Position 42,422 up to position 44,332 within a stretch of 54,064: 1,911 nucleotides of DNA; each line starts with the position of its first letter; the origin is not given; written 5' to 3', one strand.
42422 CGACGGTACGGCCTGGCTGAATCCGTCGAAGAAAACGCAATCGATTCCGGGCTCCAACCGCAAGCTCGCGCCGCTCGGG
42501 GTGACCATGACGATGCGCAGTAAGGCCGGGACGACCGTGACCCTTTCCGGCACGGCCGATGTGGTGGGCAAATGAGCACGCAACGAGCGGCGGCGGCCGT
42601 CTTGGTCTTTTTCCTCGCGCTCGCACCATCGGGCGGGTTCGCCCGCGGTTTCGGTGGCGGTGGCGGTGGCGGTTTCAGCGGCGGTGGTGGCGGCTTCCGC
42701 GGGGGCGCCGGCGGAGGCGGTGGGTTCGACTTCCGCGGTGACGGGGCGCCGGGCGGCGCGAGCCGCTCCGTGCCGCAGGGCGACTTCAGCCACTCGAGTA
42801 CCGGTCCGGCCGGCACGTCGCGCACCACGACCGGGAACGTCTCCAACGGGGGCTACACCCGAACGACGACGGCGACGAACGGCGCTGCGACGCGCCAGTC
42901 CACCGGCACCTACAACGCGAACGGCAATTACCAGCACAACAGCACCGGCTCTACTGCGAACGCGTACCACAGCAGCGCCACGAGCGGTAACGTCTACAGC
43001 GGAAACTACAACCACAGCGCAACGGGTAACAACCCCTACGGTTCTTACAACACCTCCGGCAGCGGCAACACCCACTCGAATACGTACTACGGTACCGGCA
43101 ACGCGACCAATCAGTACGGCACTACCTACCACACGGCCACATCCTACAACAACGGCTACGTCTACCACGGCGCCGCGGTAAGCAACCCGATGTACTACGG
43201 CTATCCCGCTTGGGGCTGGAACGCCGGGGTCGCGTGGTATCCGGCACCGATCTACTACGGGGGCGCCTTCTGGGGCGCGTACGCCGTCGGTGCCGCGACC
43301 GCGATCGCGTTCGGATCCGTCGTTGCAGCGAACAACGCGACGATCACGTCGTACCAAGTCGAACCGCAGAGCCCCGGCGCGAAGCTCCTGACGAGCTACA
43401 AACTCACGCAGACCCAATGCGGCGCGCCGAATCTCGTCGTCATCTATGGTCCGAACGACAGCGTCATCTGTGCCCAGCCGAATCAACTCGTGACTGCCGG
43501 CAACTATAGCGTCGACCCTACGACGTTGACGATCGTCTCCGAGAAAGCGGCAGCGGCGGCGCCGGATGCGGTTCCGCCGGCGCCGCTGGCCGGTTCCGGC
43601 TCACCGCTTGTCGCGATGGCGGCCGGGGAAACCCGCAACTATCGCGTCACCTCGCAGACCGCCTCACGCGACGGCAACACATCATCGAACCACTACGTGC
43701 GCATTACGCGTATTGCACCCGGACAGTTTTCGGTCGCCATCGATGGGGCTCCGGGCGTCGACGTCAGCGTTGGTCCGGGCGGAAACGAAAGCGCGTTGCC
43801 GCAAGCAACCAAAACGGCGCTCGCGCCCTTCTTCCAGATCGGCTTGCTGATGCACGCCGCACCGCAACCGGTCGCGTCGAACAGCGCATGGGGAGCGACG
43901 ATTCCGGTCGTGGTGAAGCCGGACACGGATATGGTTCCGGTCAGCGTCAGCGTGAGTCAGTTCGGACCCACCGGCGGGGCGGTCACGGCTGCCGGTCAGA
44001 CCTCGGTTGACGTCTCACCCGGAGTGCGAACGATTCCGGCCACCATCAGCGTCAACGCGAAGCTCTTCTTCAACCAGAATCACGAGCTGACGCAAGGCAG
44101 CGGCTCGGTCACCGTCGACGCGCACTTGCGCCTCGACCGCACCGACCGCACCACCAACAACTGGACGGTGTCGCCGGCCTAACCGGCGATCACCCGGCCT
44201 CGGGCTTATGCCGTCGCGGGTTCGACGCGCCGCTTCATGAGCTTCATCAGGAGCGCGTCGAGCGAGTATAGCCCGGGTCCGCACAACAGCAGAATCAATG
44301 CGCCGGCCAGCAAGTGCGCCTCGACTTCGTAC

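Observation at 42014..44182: Palindrome-fronted two-gene secreted module; the second protein has a Gly-run plus N/S/T/Y/H-rich pseudo-repeat (amyloid/prion-like) domain and matches no family I recognise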

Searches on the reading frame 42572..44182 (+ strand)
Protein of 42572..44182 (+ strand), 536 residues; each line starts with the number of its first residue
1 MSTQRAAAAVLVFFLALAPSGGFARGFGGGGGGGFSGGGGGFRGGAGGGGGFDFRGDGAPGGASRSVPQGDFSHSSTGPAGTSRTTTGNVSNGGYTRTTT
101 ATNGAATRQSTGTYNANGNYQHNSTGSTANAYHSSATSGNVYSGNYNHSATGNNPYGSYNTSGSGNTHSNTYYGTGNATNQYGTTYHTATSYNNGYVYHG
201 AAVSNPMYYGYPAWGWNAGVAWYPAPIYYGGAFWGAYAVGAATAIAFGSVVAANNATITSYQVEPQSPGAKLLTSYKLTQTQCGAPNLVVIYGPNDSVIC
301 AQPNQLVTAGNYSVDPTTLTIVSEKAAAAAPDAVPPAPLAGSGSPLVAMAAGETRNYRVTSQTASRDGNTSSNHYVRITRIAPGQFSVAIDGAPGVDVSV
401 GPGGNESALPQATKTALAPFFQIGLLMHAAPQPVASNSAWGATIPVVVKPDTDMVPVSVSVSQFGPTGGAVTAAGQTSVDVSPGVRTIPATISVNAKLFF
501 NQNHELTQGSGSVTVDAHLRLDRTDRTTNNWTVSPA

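Call 3: search_protein_families(library=pfam, proteins=[window:42572-44182:+], max_evalue=1)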
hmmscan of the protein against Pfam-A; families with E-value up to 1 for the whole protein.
window:42572-44182:+ (536 aa): 0 families

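Call 4: search_protein_families(library=ncbifam, proteins=[window:42572-44182:+], max_evalue=1)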
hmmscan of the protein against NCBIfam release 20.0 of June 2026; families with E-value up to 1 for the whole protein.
window:42572-44182:+ (536 aa): 0 families

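Call 5: search_solved_structures(query=window:42572-44182:+, max_evalue=10)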
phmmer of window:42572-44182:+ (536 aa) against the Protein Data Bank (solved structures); distinct sequences matched with E-value up to 10: 1.
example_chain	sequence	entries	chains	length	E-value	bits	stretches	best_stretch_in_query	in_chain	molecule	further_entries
8ubg_A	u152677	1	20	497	4.3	9.2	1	9-45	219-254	DpHF19,Green fluorescent protein (Fragment)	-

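Call 6: find_homologous_proteins(query=window:42572-44182:+)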
Query window:42572-44182:+ (536 aa): 119 proteins with E <= 0.001 among 8000 candidates.
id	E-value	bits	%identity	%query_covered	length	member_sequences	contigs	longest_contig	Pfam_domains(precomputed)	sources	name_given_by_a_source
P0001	3.0e-226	770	73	87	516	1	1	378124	-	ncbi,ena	-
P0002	1.0e-222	759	69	100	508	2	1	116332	-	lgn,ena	-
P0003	3.2e-216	737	75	88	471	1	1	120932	-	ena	-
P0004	5.7e-135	469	90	41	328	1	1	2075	-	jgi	jgi:hypothetical protein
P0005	1.6e-115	405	73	52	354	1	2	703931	-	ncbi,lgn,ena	-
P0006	5.7e-114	400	67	56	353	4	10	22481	-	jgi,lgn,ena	-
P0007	1.5e-109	385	67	49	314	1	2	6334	-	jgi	jgi:hypothetical protein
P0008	2.1e-108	382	65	51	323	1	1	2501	-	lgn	-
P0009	5.7e-108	380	68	52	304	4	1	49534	-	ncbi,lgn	ncbi:MAG: hypothetical protein WAK84_00775 [Candidatus Cybelea sp.]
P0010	1.6e-107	379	63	51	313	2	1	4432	-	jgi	-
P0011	7.3e-107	376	67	54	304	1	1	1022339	-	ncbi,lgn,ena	-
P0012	7.9e-106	373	62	61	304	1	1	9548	-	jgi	jgi:hypothetical protein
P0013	3.2e-105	371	65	49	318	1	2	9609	-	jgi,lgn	jgi:hypothetical protein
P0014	1.3e-104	369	62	51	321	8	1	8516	-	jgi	jgi:hypothetical protein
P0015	6.7e-104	367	64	52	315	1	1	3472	-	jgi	jgi:hypothetical protein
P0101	3.3e-86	308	59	51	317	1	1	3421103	-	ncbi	-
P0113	3.2e-72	262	52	49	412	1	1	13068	-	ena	-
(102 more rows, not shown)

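Call 10: find_encoding_contigs(protein=P0011, flank=6000, max_places=3)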
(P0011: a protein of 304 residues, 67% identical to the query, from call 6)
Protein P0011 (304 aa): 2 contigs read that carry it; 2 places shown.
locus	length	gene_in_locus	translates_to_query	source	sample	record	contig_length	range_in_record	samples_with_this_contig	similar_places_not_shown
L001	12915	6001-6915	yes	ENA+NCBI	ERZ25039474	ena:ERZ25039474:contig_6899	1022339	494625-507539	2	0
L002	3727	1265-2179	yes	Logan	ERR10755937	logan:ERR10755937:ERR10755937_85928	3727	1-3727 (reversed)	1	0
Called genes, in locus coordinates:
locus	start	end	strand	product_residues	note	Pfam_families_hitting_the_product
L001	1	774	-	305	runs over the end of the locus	-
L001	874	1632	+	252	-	-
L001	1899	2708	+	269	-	-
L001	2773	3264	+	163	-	-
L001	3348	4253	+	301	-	PF00165:HTH_AraC (faint), PF12833:HTH_18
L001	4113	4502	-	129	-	-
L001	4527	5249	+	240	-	-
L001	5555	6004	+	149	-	-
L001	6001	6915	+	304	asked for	-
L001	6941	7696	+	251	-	PF14023:Bestrophin-like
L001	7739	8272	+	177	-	-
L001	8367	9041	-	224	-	-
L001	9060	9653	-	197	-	-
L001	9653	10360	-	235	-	PF02308:MgtC, PF21770:MgtC_SapB_C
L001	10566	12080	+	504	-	PF00884:Sulfatase, PF16347:SGSH_C (faint)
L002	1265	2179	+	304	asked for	-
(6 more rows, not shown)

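Call 11: find_encoding_contigs(protein=P0101, flank=6000, max_places=3)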
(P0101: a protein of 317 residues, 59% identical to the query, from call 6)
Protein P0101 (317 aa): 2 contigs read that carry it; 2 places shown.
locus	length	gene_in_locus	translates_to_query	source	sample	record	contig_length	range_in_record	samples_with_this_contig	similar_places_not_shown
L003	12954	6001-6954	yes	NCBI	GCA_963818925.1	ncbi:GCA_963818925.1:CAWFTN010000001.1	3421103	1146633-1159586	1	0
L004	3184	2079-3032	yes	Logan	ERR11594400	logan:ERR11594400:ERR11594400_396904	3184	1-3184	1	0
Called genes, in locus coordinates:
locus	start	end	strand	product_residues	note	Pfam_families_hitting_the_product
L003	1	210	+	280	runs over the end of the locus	PF02515:CoA_transf_3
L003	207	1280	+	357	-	PF00108:Thiolase_N, PF02803:Thiolase_C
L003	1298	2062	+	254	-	PF00106:adh_short, PF01370:Epimerase (weak), PF08659:KR, PF13561:adh_short_C2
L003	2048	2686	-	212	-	PF01625:PMSR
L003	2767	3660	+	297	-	-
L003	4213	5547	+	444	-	PF02525:Flavodoxin_2, PF03358:FMN_red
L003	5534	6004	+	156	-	-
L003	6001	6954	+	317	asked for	-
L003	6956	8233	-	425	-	PF02812:ELFV_dehydrog_N, PF00208:ELFV_dehydrog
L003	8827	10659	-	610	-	PF00270:DEAD, PF00271:Helicase_C, PF16124:RecQ_Zn_bind, PF09382:RQC, PF00570:HRDC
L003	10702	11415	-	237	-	PF04069:OpuAC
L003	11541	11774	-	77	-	PF13376:OmdA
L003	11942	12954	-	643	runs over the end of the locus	PF00270:DEAD (faint), PF22527:DEXQc_Suv3, PF00271:Helicase_C, PF12513:SUV3_C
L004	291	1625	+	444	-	PF02525:Flavodoxin_2, PF03358:FMN_red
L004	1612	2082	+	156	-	-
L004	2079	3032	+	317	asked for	-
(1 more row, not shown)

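Call 18: find_encoding_contigs(protein=P0002, flank=8000, max_places=2)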
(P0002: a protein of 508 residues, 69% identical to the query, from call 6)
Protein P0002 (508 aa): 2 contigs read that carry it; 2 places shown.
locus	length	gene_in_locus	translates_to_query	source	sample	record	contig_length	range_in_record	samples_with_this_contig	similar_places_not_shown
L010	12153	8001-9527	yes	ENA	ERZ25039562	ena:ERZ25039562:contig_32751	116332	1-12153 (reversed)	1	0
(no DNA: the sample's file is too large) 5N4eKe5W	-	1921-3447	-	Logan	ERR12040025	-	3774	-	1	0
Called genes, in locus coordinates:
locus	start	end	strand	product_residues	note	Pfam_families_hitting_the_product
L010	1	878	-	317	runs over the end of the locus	PF13495:Phage_int_SAM_4 (weak), PF02899:Phage_int_SAM_1, PF00589:Phage_integrase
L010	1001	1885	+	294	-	-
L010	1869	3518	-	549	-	PF01494:FAD_binding_3, PF21274:Rng_hyd_C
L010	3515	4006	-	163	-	PF12802:MarR_2 (weak)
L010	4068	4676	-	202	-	PF13489:Methyltransf_23 (weak), PF08241:Methyltransf_11, PF08242:Methyltransf_12 (weak), PF13649:Methyltransf_25, PF13847:Methyltransf_31 (faint)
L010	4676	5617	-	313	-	PF01557:FAA_hydrolase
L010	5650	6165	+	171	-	PF01625:PMSR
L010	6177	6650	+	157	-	PF00583:Acetyltransf_1, PF13673:Acetyltransf_10, PF13508:Acetyltransf_7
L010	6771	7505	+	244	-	-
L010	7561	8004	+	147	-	-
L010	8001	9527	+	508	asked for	-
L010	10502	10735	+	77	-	-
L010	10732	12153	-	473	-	?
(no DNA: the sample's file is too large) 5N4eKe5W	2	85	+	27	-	?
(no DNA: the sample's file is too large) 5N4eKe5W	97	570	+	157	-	PF00583:Acetyltransf_1, PF13673:Acetyltransf_10, PF13508:Acetyltransf_7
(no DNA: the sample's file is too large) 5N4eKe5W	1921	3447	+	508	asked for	-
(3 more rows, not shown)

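Call 19: find_encoding_contigs(protein=P0001, flank=8000, max_places=2)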
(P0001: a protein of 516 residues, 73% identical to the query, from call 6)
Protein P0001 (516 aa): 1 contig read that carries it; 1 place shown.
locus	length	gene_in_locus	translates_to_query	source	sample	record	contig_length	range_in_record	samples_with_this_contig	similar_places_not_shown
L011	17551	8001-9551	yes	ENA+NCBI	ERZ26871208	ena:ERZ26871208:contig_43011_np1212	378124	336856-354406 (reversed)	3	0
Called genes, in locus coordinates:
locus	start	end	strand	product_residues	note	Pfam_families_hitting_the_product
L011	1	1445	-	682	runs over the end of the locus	-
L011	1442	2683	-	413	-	-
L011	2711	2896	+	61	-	-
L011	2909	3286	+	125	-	-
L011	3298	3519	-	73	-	-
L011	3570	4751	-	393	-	PF00355:Rieske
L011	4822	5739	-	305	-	PF09084:NMT1, PF12974:Phosphonate-bd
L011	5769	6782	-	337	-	PF04909:Amidohydro_2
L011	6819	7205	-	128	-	PF01850:PIN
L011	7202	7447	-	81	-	PF02604:PhdYeFM_antitox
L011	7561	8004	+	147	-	-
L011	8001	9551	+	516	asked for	-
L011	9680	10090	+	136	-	-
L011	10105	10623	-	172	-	PF02417:Chromate_transp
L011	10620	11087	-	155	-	PF02417:Chromate_transp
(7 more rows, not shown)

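Call 29: search_protein_families(library=pfam, alignment_id=A2, max_evalue=1)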
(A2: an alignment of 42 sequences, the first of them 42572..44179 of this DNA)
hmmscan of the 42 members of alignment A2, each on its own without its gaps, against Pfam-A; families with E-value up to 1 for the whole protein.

A. member 1, window:42572-44179:+ (536 aa): 0 families

B. families by the number of members that match (of 42 scanned): 9 families
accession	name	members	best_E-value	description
PF00048.25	IL8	2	0.15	Small cytokines (intecrine/chemokine), interleukin-8 like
PF20125.4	DUF6515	1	0.0013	Family of unknown function (DUF6515)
PF01456.22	Mucin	1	0.0061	Mucin-like glycoprotein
PF00153.32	Mito_carr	1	0.0088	Mitochondrial carrier protein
PF07991.19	KARI_N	1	0.043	Acetohydroxy acid isomeroreductase, NADPH-binding domain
PF19019.6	Phlebo_G2_C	1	0.15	Phlebovirus glycoprotein G2 C-terminal domain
PF13801.11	Metal_resist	1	0.16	Heavy-metal resistance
PF09636.16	XkdW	1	0.3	XkdW protein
PF15806.11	TRAPP14_N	1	0.89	TRAPP14 N-terminal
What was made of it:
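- On Curli/functional amyloid (CsgA-type): No Pfam hit at E up to 1 for the window protein or for 42 family members (calls 3, 29).
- The C-terminal add-ons in other members weakly resemble periplasmic families: DUF6515 at E 0.0013 and Metal_resist at E 0.16 (call 29).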

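Call 36: predict_structure(alignment_id=A4)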
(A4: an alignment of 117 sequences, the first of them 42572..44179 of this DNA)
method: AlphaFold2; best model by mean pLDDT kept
length: 536 residues; sequences in the alignment: 117
mean_pLDDT: 67.3   pTM: 0.36
mean pLDDT of the five models: 67.3, 66.2, 64.8, 64.0, 61.8
residues with pLDDT >= 90: 158; 70-90: 115; 50-70: 90; < 50: 173
segments of 3 or more residues with pLDDT < 50: 20-49, 60-65, 207-232, 236-241, 327-343, 401-404, 422-487, 497-499, 518-520, 534-536
pLDDT, mean of each block of 10 residues (from residue 1): 76 69 34 36 45 61 56 87 91 90 93 94 94 95 96 93 95 93 87 84 51 27 28 46 69 83 84 94 94 89 96 85 66 32 62 91 64 89 91 84 54 63 34 28 26 39 37 34 44 50 58 57 58 52
secondary structure, 60 per line:
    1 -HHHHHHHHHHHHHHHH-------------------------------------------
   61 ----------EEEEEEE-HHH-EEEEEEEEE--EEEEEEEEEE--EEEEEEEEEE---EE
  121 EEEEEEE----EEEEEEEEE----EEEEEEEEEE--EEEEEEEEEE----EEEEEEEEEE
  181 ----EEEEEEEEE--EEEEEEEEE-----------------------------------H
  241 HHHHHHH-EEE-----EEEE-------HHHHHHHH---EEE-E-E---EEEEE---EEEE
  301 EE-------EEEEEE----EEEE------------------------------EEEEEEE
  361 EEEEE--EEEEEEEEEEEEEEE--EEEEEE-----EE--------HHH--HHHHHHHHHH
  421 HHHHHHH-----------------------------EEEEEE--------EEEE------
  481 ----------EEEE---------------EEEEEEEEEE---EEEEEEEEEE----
elements in order: H2-17 E71-77 E83-91 E94-103 E106-115 E119-127 E132-140 E145-154 E157-166 E171-180 E185-193 E196-204 H240-247 E249-251 E257-260 H268-275 E279-281 E289-293 E297-302 E310-315 E320-323 E354-365 E368-382 E385-390 H411-427 E457-462 E471-474 E491-494 E510-519 E523-532
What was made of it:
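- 42779..43186 (+): Residues 70-205: the polar N/S/T/Y/H/G domain, predicted as 11 antiparallel-type beta-strands joined by 2-5-residue turns (several are N-G). It is a hairpin-repeat array with period 13/26. pLDDT 87-96 (call 36).
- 43334..43540 (+): Residues 255-323: small alpha/beta domain with the invariant Cys pair C283/C300. It is the C-terminal end of the family core. pLDDT 83-96 (call 36).
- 43541..44182 (+): Residues 324-536 plus stop: a clade-specific C-terminal add-on (Ala/Pro linker, then a beta-rich domain). It is only partly confident in the model (call 36).
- Folded spacer in this clade. pLDDT is 87-96 over 11 strands (call 36). AlphaFold places a short helix at 240-247 (call 36). 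The region is predicted all-beta (call 36).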
